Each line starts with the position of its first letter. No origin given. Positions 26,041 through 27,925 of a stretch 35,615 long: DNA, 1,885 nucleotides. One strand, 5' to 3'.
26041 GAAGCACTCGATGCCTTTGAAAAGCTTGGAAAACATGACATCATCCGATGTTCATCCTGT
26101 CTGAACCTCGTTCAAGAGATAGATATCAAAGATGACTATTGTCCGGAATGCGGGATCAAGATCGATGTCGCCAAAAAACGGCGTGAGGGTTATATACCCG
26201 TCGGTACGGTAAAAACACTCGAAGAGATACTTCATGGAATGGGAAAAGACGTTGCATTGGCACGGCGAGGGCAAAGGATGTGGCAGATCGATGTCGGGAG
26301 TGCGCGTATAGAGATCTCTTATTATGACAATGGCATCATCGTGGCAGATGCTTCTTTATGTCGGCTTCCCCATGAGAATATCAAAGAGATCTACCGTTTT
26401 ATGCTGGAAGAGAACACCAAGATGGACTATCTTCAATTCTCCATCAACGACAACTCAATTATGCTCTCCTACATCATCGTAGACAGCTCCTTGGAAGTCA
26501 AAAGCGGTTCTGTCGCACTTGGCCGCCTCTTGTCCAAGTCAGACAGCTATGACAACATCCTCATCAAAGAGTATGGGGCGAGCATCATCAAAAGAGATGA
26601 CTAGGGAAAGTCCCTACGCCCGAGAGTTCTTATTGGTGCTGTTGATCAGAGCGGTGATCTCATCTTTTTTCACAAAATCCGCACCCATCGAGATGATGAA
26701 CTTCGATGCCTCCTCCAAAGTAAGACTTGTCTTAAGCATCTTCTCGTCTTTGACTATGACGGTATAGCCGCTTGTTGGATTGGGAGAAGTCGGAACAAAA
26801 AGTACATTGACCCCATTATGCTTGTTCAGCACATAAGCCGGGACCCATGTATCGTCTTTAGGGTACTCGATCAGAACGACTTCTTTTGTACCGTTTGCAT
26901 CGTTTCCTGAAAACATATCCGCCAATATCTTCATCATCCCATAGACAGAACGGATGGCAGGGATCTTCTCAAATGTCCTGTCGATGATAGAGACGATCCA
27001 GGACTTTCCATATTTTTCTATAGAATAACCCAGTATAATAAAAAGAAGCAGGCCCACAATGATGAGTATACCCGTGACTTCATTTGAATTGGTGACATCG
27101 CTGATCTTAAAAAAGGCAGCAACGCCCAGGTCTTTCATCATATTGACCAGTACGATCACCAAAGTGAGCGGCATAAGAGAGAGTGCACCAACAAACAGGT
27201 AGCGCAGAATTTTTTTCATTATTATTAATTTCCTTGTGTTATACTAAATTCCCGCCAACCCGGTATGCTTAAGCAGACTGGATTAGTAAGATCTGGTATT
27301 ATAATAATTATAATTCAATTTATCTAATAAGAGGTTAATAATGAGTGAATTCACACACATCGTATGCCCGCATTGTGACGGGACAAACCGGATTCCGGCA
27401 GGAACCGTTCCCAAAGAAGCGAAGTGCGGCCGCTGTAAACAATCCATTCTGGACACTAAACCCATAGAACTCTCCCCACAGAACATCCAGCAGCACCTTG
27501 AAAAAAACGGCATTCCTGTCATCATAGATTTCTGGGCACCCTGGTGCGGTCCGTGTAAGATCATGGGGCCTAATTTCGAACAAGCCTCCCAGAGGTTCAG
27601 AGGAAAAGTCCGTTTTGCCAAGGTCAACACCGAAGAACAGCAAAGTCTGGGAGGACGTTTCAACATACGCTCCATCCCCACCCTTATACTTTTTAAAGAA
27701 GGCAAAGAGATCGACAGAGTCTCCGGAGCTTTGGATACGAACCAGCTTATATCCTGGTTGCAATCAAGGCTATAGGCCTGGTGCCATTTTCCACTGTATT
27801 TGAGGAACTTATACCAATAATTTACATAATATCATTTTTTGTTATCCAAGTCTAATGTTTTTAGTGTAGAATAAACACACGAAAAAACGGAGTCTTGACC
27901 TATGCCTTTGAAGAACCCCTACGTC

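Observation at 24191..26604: Two-gene module: YbjN/secretion-chaperone-like protein plus cytoplasmic trypsin-like protease fused to a Zn-ribbon and a YbjN-like segment. Candidate uncharacterised protease-based regulatory or conflict system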

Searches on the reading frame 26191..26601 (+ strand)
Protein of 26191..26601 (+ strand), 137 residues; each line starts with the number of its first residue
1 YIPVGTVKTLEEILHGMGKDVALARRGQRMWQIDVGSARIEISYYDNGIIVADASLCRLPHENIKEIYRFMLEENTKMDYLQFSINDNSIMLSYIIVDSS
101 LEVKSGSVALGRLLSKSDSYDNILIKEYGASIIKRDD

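Call 36: search_protein_families(library=pfam, alignment_id=A3, max_evalue=10)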
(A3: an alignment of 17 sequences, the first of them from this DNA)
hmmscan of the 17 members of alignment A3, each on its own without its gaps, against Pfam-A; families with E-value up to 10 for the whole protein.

A. member 1, seq(137 aa): 1 family
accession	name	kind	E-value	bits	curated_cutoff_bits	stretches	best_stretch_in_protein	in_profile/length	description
PF25279.1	Beta_prop_At2g24240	-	0.057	12.7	27.1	1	53-104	14-65/320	At2g24240-like, C-terminal beta propeller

B. families by the number of members that match (of 17 scanned): 10 families
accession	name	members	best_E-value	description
PF22551.1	TY-Chap1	6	0.0037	T3SS (YopN, CesT) and YbjN peptide-binding chaperone 1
PF10722.14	YbjN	4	8.5e-07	Putative bacterial sensory transduction regulator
PF22550.1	CesT_Tir_1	3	0.0066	CesT_Tir_1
PF25279.1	Beta_prop_At2g24240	3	0.04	At2g24240-like, C-terminal beta propeller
PF05455.17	GvpH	1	0.0099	GvpH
PF08743.15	Nse4_C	1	0.042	Nse4 C-terminal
PF09198.16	T4-Gluco-transf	1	0.044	Bacteriophage T4 beta-glucosyltransferase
PF23779.1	Baseplate_Tube_p140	1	0.05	Bacteriophage Baseplate Tube Protein Family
PF14605.12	Nup35_RRM_2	1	0.085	Nup53/35/40-type RNA recognition motif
PF21469.2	BH1974-like_central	1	0.17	BH1974-like, central domain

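Call 37: search_solved_structures(query=A3, max_evalue=10, show_alignments=2)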
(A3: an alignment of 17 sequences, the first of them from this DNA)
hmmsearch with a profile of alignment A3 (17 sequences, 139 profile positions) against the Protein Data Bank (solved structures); distinct sequences matched with E-value up to 10: 4.
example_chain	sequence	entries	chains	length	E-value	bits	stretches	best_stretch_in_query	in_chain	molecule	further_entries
9jak_A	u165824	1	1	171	0.15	15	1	19-61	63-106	Outer capsid protein VP4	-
9jaa_A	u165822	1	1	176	0.16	14.9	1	19-61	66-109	Outer capsid protein VP4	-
2p7v_A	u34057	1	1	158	0.61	13.1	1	1-48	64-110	Regulator of sigma D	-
4xwj_A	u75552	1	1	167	0.65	13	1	1-48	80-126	Regulator of sigma D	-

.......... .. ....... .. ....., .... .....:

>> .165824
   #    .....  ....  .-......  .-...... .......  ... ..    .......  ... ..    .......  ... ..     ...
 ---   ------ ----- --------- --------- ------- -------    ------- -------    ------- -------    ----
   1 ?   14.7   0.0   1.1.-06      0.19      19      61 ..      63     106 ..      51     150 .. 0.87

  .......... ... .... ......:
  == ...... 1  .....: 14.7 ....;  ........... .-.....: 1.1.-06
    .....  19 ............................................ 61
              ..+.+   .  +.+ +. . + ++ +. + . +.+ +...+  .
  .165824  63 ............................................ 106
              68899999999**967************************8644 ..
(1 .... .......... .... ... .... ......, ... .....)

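Call 59: search_protein_representatives(alignment_id=A4)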
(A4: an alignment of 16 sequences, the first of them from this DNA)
Query: 16 sequences, 139 profile positions. Proteins with E-value up to 0.001 (for the whole library): 284; up to 1e-10: 156; up to 1e-30: 18. The best 150 are listed.
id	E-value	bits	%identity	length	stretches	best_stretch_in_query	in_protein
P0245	2.1e-54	199.3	-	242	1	1-139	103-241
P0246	1.6e-50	186.7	-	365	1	1-137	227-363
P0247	2.0e-44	167.0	-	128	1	12-137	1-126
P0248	5.0e-38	146.2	-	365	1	1-137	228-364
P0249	1.5e-37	144.7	-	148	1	29-137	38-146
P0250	4.0e-34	133.6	-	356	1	1-136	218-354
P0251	1.9e-33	131.4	-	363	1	1-131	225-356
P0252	2.6e-33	130.9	-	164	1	2-138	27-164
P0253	5.7e-33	129.8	-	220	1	1-133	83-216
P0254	6.0e-32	126.5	-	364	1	1-136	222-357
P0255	1.2e-31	125.6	-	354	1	1-131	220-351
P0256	1.3e-31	125.4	-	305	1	6-132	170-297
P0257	1.5e-31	125.3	-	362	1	8-131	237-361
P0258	3.0e-31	124.3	-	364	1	1-132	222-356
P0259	3.2e-31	124.2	-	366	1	1-134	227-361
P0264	2.2e-30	121.5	-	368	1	5-136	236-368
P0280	2.7e-28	114.7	-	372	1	1-135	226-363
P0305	7.5e-25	103.5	-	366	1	4-130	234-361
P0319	1.6e-22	96.0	-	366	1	1-132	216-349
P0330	5.0e-21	91.2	-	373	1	1-131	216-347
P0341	1.6e-19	86.3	-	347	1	1-131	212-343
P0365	1.6e-14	70.1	-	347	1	5-126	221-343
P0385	1.2e-12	64.0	-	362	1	1-138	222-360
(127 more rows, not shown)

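Call 64: list_cluster_members(proteins=[P0250, P0254, P0264, P0280, P0305, P0319, P0330, P0341, P0365, P0385])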
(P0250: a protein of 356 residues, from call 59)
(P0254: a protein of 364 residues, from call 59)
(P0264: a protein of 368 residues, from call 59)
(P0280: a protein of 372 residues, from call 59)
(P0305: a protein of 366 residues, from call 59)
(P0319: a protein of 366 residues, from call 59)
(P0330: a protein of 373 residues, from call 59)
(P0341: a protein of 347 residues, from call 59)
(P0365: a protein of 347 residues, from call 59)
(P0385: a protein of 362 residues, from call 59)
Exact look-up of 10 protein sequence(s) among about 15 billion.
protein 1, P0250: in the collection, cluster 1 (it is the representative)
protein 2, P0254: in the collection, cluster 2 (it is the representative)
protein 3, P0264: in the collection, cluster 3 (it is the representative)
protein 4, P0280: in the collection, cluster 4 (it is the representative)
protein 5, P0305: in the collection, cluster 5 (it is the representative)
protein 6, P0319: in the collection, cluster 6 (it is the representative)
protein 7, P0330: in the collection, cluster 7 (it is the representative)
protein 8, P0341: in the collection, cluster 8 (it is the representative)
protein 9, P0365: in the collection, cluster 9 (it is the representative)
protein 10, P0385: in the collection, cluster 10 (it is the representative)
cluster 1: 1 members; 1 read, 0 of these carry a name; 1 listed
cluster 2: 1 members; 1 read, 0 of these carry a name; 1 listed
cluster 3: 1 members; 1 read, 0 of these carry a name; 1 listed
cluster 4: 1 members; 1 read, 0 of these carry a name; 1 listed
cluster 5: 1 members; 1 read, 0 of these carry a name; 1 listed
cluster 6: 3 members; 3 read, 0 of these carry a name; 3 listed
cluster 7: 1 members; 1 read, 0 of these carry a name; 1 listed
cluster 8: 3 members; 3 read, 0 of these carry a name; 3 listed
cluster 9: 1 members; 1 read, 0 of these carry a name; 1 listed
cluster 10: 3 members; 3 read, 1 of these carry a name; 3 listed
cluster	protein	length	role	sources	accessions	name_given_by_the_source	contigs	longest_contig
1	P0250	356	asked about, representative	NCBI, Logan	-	-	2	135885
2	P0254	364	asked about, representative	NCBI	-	-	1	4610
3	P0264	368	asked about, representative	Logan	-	-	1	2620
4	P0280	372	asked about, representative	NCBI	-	-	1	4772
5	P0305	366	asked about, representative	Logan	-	-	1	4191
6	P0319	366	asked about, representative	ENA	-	-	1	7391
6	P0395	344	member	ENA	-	-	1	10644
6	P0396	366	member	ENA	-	-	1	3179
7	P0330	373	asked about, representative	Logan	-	-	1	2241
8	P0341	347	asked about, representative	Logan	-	-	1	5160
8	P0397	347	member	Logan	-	-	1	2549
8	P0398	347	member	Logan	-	-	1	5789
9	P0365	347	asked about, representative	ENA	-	-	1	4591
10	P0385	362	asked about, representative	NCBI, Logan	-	-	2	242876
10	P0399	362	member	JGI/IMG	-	hypothetical protein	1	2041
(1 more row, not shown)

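Call 65: find_encoding_contigs(protein=P0250, flank=6000, max_places=1)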
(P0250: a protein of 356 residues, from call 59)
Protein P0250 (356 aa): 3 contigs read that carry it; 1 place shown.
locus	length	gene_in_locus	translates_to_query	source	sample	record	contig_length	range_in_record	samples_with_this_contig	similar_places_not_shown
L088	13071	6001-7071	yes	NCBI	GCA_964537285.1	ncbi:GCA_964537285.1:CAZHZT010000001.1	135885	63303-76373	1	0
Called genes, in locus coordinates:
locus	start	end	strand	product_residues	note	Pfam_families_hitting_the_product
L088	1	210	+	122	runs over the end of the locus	PF08378:NERD, PF02021:UPF0102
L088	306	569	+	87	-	PF01197:Ribosomal_L31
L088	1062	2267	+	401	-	PF13562:NTP_transf_4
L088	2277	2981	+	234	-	PF01564:Spermine_synth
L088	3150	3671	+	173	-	-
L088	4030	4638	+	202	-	-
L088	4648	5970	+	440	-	-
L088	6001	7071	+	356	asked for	PF13365:Trypsin_2 (faint)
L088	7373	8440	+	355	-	PF11751:PorP_SprF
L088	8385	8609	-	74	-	-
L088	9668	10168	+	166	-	PF04519:Bactofilin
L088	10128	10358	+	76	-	PF09527:ATPase_gene1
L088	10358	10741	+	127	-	-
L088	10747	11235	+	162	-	PF25984:BSH_YknX (faint), PF00364:Biotin_lipoyl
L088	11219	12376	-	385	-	PF02163:Peptidase_M50, PF13398:Peptidase_M50B (weak), PF02163:Peptidase_M50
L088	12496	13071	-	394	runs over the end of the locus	PF02771:Acyl-CoA_dh_N, PF02770:Acyl-CoA_dh_M, PF00441:Acyl-CoA_dh_1, PF08028:Acyl-CoA_dh_2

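Call 66: find_encoding_contigs(protein=P0385, flank=6000, max_places=1)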
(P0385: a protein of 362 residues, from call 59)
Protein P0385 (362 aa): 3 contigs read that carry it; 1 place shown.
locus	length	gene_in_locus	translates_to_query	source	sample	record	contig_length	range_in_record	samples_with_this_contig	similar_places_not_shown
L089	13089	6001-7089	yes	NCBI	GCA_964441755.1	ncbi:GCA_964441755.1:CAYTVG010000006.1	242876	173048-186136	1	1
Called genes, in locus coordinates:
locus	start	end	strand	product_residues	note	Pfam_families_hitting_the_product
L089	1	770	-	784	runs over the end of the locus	PF00384:Molybdopterin, PF01568:Molydop_binding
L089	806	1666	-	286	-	PF02634:FdhD-NarQ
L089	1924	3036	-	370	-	PF21687:T2SSK_1st (faint), PF12836:HHH_3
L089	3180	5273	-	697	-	PF13567:DUF4131, PF03772:Competence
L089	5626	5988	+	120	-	PF01242:PTPS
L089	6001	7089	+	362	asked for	-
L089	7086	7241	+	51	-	-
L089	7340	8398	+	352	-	PF11751:PorP_SprF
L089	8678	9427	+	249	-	PF01863:YgjP-like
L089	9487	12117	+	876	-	PF01411:tRNA-synt_2c, PF07973:tRNA_SAD, PF02272:DHHA1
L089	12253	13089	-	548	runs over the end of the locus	PF00595:PDZ, PF13180:PDZ_2, PF17820:PDZ_6, PF03572:Peptidase_S41, PF28547:CHD_PDZ-protease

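Call 88: search_solved_structures(query=A8, max_evalue=10, show_alignments=2)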
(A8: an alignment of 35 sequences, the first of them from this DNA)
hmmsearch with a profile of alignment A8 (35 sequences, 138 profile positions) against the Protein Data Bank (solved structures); distinct sequences matched with E-value up to 10: 4.
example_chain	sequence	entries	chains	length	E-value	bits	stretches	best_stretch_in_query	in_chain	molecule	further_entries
2plg_A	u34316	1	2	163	1.9e-07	34.3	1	6-132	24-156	Tll0839 protein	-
7bqb_A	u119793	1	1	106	0.4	13.8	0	7-26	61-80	NF6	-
8h67_M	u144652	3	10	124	0.87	12.7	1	22-73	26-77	CRISPR associated protein Cas11b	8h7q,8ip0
2jjd_A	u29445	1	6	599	0.95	12.6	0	49-130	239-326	RECEPTOR-TYPE TYROSINE-PROTEIN PHOSPHATASE EPSILON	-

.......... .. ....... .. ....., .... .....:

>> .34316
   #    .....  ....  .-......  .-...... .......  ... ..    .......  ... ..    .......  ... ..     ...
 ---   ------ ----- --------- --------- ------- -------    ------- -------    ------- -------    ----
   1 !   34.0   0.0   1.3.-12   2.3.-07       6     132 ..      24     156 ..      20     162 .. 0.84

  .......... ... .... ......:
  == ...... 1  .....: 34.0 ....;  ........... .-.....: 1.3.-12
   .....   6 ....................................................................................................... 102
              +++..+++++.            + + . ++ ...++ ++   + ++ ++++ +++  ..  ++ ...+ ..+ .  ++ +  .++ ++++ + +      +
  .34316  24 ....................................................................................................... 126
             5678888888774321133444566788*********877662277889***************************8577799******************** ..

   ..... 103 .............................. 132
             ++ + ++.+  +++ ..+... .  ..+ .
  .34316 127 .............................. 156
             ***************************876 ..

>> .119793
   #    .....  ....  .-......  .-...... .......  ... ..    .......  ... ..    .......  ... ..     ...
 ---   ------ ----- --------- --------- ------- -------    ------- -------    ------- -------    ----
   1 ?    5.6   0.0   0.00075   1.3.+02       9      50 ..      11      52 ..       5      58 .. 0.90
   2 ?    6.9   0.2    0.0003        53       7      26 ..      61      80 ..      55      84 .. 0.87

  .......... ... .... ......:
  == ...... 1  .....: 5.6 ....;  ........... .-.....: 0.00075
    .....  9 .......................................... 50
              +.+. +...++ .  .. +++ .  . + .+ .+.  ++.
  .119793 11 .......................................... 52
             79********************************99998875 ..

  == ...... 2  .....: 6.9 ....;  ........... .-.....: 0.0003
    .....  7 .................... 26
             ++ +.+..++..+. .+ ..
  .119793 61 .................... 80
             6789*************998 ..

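Call 89: search_protein_families(library=pfam, alignment_id=A8, max_evalue=1)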
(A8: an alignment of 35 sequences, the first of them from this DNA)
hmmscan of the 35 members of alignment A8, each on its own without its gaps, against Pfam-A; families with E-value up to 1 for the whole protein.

A. member 1, seq(137 aa): 1 family
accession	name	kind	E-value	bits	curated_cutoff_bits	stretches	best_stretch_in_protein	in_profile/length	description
PF25279.1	Beta_prop_At2g24240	-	0.057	12.7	27.1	1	53-104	14-65/320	At2g24240-like, C-terminal beta propeller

B. families by the number of members that match (of 35 scanned): 28 families (the first 25 are shown)
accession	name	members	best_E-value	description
PF22551.1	TY-Chap1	12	3.6e-05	T3SS (YopN, CesT) and YbjN peptide-binding chaperone 1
PF10722.14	YbjN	6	3.9e-06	Putative bacterial sensory transduction regulator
PF05932.18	CesT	4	0.0014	Tir chaperone protein (CesT) family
PF22550.1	CesT_Tir_1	2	2.9e-05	CesT_Tir_1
PF17899.6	Peptidase_M61_N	2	0.0089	Peptidase M61 N-terminal domain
PF18015.7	Acetyltransf_19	2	0.044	Acetyltransferase (GNAT) domain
PF17007.11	HTH_micro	1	0.0082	HTH-like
PF14752.11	RBP_receptor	1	0.016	Retinol binding protein receptor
PF25319.1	HofO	1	0.018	HofO EspM-like domain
PF15998.10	DUF4773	1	0.022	Domain of unknown function (DUF4773)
PF23837.1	DUF7207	1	0.039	Family of unknown function (DUF7207)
PF23478.1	YKL104W-A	1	0.049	YKL104W-A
PF25279.1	Beta_prop_At2g24240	1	0.057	At2g24240-like, C-terminal beta propeller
PF19892.4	DUF6365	1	0.068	Family of unknown function (DUF6365)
PF08773.16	CathepsinC_exc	1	0.07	Cathepsin C exclusion domain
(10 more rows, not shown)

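Call 92: find_encoding_contigs(protein=P0254, flank=5000, max_places=1)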
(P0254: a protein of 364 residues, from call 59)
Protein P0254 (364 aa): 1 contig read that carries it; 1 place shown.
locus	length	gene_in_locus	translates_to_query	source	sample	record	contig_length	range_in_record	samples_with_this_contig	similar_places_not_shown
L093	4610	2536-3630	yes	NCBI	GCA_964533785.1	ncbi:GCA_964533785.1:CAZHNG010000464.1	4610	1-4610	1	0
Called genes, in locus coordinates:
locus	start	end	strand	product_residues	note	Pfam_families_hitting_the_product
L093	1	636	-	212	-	?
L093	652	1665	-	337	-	-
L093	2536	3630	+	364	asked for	PF13365:Trypsin_2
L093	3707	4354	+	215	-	-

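Call 93: find_encoding_contigs(protein=P0341, flank=5000, max_places=1)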
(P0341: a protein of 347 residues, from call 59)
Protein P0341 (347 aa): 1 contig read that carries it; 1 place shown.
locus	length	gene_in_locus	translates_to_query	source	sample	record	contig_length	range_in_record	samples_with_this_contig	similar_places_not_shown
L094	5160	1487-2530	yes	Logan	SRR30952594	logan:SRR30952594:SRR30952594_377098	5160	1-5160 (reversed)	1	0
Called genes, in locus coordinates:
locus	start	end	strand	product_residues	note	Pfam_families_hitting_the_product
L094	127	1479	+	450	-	PF01594:AI-2E_transport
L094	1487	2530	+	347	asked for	-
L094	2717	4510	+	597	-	PF00501:AMP-binding, PF23562:AMP-binding_C_3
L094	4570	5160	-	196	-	?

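Call 94: find_encoding_contigs(protein=P0319, flank=5000, max_places=1)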
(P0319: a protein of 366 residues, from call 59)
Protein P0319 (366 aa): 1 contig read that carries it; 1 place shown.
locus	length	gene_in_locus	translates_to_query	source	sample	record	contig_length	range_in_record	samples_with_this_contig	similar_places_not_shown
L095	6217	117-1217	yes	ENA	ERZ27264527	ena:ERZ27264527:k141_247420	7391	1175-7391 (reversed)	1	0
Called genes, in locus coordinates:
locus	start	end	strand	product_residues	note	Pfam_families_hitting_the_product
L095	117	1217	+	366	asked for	PF13365:Trypsin_2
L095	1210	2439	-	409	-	PF01520:Amidase_3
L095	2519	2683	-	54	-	PF10013:DUF2256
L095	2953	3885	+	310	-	PF03372:Exo_endo_phos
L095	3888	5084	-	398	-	PF07394:DUF1501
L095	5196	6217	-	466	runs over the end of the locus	PF08811:DUF1800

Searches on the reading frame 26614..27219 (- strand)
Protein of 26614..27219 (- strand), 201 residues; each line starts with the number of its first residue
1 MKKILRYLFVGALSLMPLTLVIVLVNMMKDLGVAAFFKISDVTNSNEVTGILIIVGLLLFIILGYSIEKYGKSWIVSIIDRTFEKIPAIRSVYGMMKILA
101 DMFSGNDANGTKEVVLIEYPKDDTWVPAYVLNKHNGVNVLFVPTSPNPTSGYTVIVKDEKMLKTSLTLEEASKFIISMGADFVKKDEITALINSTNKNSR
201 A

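Call 3: search_protein_families(library=pfam, proteins=[window:26614-27219:-], max_evalue=1)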
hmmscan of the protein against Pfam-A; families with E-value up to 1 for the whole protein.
window:26614-27219:- (201 aa): 1 family
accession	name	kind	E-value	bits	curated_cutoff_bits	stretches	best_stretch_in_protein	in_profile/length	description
PF04367.18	DUF502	-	8.7e-20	71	23.8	1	54-150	1-107/107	Protein of unknown function (DUF502)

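Call 4: search_protein_families(library=ncbifam, proteins=[window:26614-27219:-], max_evalue=1)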
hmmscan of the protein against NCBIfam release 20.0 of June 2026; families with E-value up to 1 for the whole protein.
window:26614-27219:- (201 aa): 0 families

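Call 5: search_protein_families(library=padloc, proteins=[window:26614-27219:-], max_evalue=1)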
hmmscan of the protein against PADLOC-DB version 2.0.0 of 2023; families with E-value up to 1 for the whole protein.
window:26614-27219:- (201 aa): 0 families

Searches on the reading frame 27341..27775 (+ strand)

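Call 3: search_protein_families(library=pfam, proteins=[window:27341-27775:+], max_evalue=1)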
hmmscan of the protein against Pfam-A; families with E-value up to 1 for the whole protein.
window:27341-27775:+ (144 aa): 17 families
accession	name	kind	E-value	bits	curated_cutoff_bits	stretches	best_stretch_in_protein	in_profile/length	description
PF00085.26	Thioredoxin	-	8.1e-30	103.3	23.5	1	42-141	3-102/103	Thioredoxin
PF13098.12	Thioredoxin_2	-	2.3e-10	41.2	27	1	54-140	2-104/104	Thioredoxin-like domain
PF21352.3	Zn_ribbon_Thio2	-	1.4e-06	28.5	27.1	1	8-33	1-26/27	Thioredoxin 2, N-terminal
PF13905.12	Thioredoxin_8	-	2.2e-06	28.3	27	1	59-99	3-45/94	Thioredoxin-like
PF13899.12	Thioredoxin_7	-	0.00011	22.7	27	1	52-118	12-81/83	Thioredoxin-like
PF13848.12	Thioredoxin_6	-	0.00013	22.3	27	1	78-142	11-73/184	Thioredoxin-like domain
PF04756.19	OST3_OST6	-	0.00017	21.6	27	1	69-143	46-137/294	OST3 / OST6 family, transporter family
PF00578.27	AhpC-TSA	-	0.00045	20.6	26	1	56-134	24-104/124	AhpC/TSA family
PF07449.17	HyaE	-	0.00074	20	22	1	84-129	55-101/108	Hydrogenase-1 expression protein HyaE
PF14595.12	Thioredoxin_9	-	0.0055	17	25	1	47-121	31-107/129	Thioredoxin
PF08534.16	Redoxin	-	0.013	15.7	26.6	1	50-97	20-70/148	Redoxin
PF13717.11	Zn_ribbon_4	-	0.043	14.2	30.3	1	7-35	3-34/36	zinc-ribbon domain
PF12760.12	Zn_ribbon_IS1595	-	0.089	13.2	25.4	1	6-34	18-45/46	Transposase zinc-ribbon domain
PF13192.12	Thioredoxin_3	-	0.19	12.2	24.8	1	67-117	8-55/76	Thioredoxin domain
PF23546.1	Zn_ribbon_TOP3B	-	0.22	11.7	27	0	5-20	24-39/40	DNA topoisomerase 3-beta zinc ribbon domain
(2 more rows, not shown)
